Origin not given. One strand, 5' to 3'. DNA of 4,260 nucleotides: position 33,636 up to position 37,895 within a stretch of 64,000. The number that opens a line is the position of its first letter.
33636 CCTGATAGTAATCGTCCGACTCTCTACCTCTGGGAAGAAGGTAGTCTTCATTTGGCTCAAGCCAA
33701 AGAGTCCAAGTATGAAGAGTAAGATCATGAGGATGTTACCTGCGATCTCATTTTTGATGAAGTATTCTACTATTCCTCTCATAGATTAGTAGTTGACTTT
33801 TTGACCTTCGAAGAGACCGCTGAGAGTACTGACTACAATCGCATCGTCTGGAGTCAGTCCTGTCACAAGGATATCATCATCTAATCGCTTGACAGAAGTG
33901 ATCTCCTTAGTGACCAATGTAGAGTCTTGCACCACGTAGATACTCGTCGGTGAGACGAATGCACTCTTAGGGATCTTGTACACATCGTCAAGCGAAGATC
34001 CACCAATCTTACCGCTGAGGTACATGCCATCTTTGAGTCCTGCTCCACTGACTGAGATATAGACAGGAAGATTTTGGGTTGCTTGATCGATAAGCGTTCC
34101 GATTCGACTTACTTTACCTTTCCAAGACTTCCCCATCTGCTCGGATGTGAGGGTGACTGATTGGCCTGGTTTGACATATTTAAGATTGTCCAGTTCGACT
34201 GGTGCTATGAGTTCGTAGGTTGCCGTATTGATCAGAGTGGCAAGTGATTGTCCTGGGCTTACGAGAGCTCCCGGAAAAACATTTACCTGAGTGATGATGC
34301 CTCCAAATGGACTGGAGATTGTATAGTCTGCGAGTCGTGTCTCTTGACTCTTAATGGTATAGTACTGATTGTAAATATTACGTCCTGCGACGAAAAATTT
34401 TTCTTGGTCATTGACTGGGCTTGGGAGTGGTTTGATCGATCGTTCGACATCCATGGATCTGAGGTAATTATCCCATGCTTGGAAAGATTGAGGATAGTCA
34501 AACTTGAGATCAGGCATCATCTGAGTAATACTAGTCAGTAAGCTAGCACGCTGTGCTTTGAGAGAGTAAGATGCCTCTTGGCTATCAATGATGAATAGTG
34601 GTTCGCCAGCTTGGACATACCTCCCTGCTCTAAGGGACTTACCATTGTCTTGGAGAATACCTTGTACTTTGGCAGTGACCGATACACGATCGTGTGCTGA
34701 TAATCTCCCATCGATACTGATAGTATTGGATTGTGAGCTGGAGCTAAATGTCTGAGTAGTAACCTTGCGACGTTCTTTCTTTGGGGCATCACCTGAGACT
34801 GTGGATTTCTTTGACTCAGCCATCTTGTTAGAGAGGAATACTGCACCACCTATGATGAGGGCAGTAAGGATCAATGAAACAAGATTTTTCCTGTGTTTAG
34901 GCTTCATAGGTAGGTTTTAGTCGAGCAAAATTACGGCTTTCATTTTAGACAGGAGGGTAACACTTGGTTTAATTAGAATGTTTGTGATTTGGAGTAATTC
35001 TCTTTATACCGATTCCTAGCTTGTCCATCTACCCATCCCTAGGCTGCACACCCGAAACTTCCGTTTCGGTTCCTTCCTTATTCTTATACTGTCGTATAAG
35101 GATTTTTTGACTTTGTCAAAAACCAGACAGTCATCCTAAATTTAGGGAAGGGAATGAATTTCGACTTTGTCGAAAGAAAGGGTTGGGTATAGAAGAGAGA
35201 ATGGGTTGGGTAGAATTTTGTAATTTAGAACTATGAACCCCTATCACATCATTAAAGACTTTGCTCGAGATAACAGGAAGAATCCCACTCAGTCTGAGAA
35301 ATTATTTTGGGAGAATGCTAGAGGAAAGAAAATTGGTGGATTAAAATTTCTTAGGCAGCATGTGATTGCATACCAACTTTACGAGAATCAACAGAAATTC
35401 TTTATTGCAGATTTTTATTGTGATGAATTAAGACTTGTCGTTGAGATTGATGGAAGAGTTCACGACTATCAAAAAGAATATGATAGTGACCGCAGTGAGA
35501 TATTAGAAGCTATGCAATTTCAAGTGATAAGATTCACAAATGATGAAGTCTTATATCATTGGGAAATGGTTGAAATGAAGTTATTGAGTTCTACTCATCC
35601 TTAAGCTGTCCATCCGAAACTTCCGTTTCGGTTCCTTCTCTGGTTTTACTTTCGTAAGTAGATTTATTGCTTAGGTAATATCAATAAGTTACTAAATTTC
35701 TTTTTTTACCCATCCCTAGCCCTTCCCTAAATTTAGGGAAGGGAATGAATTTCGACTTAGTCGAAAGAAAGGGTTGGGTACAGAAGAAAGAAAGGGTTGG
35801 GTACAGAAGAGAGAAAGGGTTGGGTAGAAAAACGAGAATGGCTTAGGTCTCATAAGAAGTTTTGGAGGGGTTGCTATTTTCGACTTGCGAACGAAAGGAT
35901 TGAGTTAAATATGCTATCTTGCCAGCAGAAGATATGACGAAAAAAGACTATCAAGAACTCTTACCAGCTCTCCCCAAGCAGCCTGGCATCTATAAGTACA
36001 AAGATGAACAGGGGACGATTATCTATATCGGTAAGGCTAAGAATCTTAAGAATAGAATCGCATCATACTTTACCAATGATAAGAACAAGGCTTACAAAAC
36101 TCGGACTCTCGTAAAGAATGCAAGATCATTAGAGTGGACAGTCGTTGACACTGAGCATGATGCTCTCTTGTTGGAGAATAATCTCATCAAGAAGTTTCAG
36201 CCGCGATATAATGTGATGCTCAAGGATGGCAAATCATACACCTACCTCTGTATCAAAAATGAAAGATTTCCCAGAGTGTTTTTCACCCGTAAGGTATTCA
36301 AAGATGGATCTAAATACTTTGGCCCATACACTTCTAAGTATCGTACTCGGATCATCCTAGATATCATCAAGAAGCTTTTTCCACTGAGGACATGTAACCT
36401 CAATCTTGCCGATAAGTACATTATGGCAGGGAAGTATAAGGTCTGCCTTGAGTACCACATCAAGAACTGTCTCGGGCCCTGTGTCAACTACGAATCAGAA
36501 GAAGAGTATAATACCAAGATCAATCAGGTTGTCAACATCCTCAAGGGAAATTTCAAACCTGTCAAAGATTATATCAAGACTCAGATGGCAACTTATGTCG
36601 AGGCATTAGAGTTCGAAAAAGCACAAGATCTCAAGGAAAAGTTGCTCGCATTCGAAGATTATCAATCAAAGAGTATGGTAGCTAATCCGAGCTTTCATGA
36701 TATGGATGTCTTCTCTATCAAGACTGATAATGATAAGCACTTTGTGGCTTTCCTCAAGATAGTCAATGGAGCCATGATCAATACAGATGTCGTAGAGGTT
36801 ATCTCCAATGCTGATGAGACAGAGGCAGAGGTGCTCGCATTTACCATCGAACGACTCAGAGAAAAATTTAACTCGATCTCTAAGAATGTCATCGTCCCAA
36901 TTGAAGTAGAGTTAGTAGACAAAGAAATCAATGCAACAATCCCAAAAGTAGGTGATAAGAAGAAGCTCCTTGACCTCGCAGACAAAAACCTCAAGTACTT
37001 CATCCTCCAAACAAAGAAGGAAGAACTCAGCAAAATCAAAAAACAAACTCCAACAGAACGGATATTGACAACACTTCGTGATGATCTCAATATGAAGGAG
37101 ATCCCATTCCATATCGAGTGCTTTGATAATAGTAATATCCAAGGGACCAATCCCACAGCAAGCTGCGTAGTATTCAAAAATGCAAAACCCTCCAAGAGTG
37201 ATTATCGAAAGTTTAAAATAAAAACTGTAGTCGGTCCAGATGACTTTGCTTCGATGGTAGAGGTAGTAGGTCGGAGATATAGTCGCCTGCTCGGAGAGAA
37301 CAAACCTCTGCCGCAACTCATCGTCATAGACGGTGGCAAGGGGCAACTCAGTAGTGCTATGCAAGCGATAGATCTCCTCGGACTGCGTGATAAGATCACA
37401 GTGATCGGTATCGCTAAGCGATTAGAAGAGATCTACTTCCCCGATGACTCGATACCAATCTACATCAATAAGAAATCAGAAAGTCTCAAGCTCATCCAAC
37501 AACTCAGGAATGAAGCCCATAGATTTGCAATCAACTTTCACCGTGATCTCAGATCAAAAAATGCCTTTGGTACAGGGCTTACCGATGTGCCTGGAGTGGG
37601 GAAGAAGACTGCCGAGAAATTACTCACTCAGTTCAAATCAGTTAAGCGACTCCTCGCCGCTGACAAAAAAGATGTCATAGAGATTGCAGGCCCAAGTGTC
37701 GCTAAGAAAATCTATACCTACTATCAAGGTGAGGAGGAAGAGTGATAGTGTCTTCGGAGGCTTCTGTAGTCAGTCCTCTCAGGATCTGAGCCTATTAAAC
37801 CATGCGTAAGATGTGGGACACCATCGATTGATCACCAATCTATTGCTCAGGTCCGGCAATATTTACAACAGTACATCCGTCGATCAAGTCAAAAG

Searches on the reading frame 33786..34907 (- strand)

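Call 9: search_protein_families(library=pfam, proteins=[window:33786-34907:-], max_evalue=0.001)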
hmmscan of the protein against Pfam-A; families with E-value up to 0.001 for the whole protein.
window:33786-34907:- (373 aa): 3 families
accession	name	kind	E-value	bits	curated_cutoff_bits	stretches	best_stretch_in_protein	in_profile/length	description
PF13437.12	HlyD_3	-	3.9e-21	76.2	22.2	1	196-289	1-96/106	HlyD family secretion protein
PF16576.10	HlyD_D23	-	1.5e-17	64.1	30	1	184-296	98-213/214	Barrel-sandwich domain of CusB or HlyD membrane-fusion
PF13533.13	Biotin_lipoyl_2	-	2.6e-07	30.7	29.8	1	196-225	2-31/32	Biotin-lipoyl like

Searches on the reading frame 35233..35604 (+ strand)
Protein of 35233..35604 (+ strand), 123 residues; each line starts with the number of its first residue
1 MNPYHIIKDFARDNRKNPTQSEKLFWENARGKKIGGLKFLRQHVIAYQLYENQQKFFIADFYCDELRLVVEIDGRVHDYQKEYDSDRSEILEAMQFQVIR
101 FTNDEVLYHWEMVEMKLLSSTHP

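Call 9: search_protein_families(library=pfam, proteins=[window:35233-35604:+], max_evalue=0.001)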
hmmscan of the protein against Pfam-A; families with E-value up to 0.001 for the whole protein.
window:35233-35604:+ (123 aa): 1 family
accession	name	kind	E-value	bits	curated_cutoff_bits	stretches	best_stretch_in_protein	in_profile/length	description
PF04480.18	DUF559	-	6.6e-26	90.8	20.6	1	8-118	4-105/109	Protein of unknown function (DUF559)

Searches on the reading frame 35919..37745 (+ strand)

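Call 9: search_protein_families(library=pfam, proteins=[window:35919-37745:+], max_evalue=0.001)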
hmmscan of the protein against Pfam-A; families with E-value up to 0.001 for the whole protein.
window:35919-37745:+ (608 aa): 6 families
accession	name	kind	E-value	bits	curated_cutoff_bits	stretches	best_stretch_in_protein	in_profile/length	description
PF08459.17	UvrC_RNaseH_dom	-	1.7e-55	187.7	22.3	1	388-538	2-159/159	UvrC RNAse H endonuclease domain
PF22920.2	UvrC_RNaseH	-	3.3e-13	50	24.3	1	261-361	1-112/116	UvrC Ribonuclease H-like domain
PF01541.30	GIY-YIG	-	1.9e-11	44.5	22.6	1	22-98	2-78/78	GIY-YIG catalytic domain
PF12826.13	HHH_2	-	1.4e-08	35.2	27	1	557-605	8-58/64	Helix-hairpin-helix motif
PF14520.12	HHH_5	-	4.5e-08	33.9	27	1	554-598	4-51/57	Helix-hairpin-helix domain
PF01367.25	5_3_exonuc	-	2.7e-06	28.2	40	1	555-598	21-60/97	5'-3' exonuclease, C-terminal SAM fold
